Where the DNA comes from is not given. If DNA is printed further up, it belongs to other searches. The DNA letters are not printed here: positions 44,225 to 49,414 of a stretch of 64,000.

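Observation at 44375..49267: Giant scaffoldin-like protein: three Cys-rich tandem modules, a PQQ-like propeller and a divergent dockerin-like tail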

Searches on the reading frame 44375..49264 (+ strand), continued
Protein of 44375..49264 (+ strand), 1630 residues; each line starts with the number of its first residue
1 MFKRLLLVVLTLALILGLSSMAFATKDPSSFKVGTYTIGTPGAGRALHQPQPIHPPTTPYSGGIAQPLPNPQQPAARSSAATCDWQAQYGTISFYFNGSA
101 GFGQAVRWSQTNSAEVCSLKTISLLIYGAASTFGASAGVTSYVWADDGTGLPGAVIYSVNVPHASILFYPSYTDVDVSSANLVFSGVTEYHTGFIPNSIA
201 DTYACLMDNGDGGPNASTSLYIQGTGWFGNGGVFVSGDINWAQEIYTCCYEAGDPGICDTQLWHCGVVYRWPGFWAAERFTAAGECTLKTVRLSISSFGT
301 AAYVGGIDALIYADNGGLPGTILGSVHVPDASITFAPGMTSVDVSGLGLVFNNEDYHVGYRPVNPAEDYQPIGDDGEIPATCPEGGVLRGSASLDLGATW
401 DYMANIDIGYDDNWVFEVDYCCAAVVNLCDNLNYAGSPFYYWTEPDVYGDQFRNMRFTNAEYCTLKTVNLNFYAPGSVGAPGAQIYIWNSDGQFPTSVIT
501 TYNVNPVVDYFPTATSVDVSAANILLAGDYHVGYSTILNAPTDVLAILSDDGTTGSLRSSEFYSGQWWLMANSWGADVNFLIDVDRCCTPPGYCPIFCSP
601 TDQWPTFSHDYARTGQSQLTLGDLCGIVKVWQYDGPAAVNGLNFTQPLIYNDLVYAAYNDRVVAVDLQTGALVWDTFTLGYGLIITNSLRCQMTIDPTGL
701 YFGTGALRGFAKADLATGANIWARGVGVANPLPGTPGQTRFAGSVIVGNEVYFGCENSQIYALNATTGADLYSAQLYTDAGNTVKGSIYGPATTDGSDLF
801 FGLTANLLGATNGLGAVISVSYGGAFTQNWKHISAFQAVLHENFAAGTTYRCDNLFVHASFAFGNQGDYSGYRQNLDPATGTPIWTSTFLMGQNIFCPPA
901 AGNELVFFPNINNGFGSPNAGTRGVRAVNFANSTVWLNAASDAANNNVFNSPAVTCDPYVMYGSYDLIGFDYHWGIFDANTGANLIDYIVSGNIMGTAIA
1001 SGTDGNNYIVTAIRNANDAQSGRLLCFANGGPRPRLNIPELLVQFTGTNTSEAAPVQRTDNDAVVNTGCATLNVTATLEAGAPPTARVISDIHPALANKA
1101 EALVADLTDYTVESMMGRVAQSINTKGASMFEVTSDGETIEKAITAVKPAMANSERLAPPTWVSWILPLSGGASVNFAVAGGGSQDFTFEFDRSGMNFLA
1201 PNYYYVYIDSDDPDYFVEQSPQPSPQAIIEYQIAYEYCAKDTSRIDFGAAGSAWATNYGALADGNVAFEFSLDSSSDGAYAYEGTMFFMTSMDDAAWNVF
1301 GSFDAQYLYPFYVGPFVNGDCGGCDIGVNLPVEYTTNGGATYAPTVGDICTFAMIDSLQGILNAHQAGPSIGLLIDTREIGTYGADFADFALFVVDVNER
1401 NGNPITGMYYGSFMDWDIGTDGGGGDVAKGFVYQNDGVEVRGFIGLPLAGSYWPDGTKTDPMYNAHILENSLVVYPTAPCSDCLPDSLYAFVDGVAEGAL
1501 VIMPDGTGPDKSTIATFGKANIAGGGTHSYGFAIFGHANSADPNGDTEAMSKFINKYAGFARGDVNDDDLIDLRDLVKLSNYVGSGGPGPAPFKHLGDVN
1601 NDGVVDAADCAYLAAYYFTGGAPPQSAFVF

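Call 33: find_encoding_contigs(protein=P0021, flank=10000, max_places=1)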
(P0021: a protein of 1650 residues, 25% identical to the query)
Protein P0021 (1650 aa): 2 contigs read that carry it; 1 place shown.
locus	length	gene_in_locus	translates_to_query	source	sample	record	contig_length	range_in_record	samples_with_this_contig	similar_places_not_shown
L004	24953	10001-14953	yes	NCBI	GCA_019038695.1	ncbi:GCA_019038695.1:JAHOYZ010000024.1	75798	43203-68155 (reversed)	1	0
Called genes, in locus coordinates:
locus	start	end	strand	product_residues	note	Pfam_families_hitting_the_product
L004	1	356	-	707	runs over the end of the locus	PF11028:TMEM260_N, PF28495:TMEM260_2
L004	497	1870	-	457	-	PF00072:Response_reg, PF23198:PDE8A_N (weak), PF00158:Sigma54_activat, PF14532:Sigma54_activ_2, PF07728:AAA_5 (weak), PF25601:AAA_lid_14, PF02954:HTH_8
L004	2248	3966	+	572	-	-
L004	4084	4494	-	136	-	-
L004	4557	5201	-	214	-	PF13860:FlgD_ig (weak)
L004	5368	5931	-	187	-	-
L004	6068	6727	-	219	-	PF00565:SNase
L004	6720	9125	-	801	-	PF02463:SMC_N, PF13175:AAA_15, PF13304:AAA_21 (faint), PF13476:AAA_23 (weak), PF13851:GAS (faint), PF02463:SMC_N (weak)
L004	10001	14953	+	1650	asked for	PF13360:PQQ_2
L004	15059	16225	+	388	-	PF02163:Peptidase_M50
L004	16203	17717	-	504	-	PF00072:Response_reg, PF13487:HD_5, PF01966:HD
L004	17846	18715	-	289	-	PF04055:Radical_SAM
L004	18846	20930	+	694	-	PF24248:DUF7451, PF00404:Dockerin_1 (weak)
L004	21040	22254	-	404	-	-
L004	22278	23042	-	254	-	-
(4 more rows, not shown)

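Call 41: find_encoding_contigs(protein=P0009, flank=4000, max_places=1)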
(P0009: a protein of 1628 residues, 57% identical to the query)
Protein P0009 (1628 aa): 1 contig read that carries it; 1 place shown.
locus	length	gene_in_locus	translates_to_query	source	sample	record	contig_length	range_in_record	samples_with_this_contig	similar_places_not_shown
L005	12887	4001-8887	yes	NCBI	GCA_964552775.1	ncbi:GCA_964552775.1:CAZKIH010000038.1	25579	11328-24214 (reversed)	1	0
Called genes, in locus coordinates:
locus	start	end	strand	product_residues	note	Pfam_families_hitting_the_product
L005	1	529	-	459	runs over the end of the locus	PF00072:Response_reg, PF00158:Sigma54_activat, PF14532:Sigma54_activ_2, PF07728:AAA_5, PF25601:AAA_lid_14, PF02954:HTH_8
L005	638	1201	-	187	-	PF00565:SNase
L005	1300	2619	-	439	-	PF07721:TPR_4 (faint), PF13428:TPR_14 (faint), PF13174:TPR_6 (faint), PF13424:TPR_12 (weak), PF13432:TPR_16 (weak), PF14559:TPR_19 (weak), PF13432:TPR_16, PF14559:TPR_19 (weak), +12 more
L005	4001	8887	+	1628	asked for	PF13360:PQQ_2 (faint), PF00404:Dockerin_1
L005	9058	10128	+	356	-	PF02163:Peptidase_M50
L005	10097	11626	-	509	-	PF00072:Response_reg, PF01590:GAF, PF13185:GAF_2, PF01966:HD, PF13487:HD_5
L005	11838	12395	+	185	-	PF03551:PadR, PF13463:HTH_27 (weak)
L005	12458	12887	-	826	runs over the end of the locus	PF01436:NHL (faint)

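Call 42: find_encoding_contigs(protein=P0003, flank=4000, max_places=1)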
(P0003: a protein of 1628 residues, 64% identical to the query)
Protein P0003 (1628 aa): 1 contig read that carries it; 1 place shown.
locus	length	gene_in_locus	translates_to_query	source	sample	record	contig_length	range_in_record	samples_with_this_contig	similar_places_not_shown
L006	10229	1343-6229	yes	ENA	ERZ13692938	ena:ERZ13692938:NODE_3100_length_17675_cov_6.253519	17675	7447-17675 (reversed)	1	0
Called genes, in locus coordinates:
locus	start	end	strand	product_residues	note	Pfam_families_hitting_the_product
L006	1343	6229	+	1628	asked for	PF13360:PQQ_2 (weak), PF00404:Dockerin_1 (weak)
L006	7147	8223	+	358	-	PF02163:Peptidase_M50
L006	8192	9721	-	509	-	PF00072:Response_reg, PF01590:GAF, PF13185:GAF_2, PF01966:HD, PF13487:HD_5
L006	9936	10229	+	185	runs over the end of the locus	PF01638:HxlR (faint), PF03551:PadR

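Call 43: find_encoding_contigs(protein=P0006, flank=4000, max_places=1)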
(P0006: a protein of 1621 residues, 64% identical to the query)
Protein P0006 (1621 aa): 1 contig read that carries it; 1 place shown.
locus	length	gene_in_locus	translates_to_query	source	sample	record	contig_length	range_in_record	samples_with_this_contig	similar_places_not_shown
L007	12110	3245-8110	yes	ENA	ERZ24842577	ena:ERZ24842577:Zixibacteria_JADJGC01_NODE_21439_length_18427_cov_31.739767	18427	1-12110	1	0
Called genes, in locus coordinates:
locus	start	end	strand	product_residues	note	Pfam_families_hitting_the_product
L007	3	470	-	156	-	?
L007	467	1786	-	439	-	PF04733:Coatomer_E (faint), PF07721:TPR_4 (faint), PF13428:TPR_14 (faint), PF13174:TPR_6 (faint), PF14559:TPR_19 (weak), PF13432:TPR_16, PF14559:TPR_19 (weak), PF25062:ARM_TT21_N, +14 more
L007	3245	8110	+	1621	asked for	PF13360:PQQ_2 (faint), PF00404:Dockerin_1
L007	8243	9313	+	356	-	PF02163:Peptidase_M50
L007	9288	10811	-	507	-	PF00072:Response_reg, PF01590:GAF, PF13185:GAF_2, PF13487:HD_5, PF01966:HD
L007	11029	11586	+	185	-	PF03551:PadR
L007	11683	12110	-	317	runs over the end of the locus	PF00890:FAD_binding_2 (faint), PF01134:GIDA (faint), PF01266:DAO (faint), PF01494:FAD_binding_3 (faint), PF01946:Thi4 (faint), PF07992:Pyr_redox_2, PF13738:Pyr_redox_3, PF00070:Pyr_redox, +2 more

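Call 44: find_encoding_contigs(protein=P0023, flank=4000, max_places=1)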
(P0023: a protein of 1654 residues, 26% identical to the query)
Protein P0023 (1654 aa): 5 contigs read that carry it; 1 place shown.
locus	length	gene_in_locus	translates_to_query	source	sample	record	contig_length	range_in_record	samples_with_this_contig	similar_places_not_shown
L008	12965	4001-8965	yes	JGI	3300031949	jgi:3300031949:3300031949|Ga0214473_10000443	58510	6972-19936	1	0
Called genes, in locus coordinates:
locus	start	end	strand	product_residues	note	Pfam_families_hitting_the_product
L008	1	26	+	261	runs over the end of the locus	-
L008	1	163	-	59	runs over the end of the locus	-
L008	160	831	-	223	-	PF00565:SNase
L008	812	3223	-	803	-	PF02463:SMC_N, PF13175:AAA_15, PF13304:AAA_21 (weak), PF13476:AAA_23, PF13558:SbcC_Walker_B (weak)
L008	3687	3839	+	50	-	-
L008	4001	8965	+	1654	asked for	PF13360:PQQ_2 (weak)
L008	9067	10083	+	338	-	PF04055:Radical_SAM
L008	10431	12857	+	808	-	PF00521:DNA_topoisoIV, PF03989:DNA_gyraseA_C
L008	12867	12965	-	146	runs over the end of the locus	-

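Call 81: find_encoding_contigs(protein=P0026, flank=3000, max_places=1)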
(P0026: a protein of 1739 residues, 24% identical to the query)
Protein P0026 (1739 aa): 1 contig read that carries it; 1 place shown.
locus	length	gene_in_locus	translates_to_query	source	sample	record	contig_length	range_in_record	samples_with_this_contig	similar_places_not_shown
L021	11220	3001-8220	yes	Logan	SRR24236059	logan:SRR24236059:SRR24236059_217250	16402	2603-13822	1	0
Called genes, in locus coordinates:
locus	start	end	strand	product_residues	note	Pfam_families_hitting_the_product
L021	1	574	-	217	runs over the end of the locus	PF00565:SNase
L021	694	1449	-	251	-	PF23441:SDR, PF00106:adh_short, PF08659:KR, PF13561:adh_short_C2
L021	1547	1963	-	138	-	PF02082:Rrf2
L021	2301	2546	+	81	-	-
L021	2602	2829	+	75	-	-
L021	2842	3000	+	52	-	-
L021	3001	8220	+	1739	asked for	PF13360:PQQ_2 (faint)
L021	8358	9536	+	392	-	PF02163:Peptidase_M50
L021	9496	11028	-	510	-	PF00072:Response_reg, PF13492:GAF_3 (faint), PF13487:HD_5, PF01966:HD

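Call 82: find_encoding_contigs(protein=P0030, flank=3000, max_places=1)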
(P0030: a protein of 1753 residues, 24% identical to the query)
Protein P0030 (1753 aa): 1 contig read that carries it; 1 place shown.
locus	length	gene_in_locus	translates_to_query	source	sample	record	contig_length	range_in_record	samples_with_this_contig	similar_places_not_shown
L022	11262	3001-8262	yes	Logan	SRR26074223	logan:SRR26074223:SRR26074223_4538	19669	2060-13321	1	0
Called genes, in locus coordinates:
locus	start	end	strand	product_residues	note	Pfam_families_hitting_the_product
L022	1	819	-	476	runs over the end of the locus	PF00072:Response_reg, PF00158:Sigma54_activat, PF14532:Sigma54_activ_2, PF07728:AAA_5 (weak), PF25601:AAA_lid_14, PF02954:HTH_8 (weak)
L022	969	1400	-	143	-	PF13860:FlgD_ig (faint)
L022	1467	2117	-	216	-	PF00565:SNase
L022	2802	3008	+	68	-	-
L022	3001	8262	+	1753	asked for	PF13360:PQQ_2 (faint), PF00404:Dockerin_1 (weak)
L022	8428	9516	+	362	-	PF02163:Peptidase_M50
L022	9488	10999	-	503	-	PF00072:Response_reg, PF13185:GAF_2 (weak), PF01966:HD, PF13487:HD_5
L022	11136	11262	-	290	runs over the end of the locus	PF16881:LIAS_N (weak), PF04055:Radical_SAM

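Call 83: find_encoding_contigs(protein=P0024, flank=3000, max_places=1)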
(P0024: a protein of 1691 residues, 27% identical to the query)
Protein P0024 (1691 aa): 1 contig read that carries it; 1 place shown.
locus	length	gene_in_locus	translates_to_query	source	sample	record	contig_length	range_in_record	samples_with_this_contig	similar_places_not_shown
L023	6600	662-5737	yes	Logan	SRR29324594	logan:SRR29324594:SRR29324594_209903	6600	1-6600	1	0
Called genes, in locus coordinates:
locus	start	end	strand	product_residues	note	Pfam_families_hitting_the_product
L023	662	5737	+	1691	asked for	PF13360:PQQ_2 (weak)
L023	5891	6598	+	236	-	?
